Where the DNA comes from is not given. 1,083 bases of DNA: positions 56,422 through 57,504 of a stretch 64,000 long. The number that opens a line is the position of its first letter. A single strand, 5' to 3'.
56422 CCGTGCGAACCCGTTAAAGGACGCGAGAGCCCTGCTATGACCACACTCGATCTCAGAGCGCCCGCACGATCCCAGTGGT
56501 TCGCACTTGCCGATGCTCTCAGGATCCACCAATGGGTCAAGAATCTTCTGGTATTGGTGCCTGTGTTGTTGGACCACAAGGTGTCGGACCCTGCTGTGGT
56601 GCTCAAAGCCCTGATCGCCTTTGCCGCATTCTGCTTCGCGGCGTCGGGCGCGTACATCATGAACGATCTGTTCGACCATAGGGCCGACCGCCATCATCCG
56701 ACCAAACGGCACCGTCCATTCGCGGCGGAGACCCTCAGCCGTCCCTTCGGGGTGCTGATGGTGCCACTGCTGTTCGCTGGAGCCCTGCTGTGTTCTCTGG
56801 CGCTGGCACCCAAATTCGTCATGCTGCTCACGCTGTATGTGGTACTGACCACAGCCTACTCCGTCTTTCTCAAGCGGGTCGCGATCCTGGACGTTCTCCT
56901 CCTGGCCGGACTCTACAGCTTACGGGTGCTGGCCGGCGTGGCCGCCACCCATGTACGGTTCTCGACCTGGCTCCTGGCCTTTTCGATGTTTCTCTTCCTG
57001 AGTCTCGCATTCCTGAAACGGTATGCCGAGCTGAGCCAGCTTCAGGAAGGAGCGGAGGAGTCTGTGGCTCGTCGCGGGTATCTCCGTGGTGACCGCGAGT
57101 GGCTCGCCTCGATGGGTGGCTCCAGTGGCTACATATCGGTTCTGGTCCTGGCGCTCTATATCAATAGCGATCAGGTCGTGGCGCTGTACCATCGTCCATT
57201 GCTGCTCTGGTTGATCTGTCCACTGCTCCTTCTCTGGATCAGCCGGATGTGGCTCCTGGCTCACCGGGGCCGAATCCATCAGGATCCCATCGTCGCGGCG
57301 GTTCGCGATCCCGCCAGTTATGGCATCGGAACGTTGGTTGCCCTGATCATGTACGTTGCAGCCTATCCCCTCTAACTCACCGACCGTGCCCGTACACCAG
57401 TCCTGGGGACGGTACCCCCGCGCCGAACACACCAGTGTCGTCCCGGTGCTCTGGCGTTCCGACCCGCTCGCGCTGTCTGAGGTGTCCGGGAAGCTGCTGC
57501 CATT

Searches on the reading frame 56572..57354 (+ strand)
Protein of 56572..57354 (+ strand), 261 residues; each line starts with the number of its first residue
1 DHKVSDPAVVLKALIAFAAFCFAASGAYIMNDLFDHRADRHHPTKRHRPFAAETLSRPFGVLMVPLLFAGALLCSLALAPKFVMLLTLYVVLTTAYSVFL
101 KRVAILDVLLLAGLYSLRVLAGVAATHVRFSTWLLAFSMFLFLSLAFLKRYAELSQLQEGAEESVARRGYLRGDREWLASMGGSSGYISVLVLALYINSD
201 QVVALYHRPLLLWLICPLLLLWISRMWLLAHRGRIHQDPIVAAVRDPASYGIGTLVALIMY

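Call 79: search_protein_families(library=pfam, proteins=[window:56572-57354:+], max_evalue=0.00001)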
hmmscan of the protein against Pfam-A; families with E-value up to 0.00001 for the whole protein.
window:56572-57354:+ (261 aa): 1 family
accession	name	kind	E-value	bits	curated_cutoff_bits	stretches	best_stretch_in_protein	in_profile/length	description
PF01040.23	UbiA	-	2.4e-22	79.9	34.2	1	11-233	20-235/250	UbiA prenyltransferase family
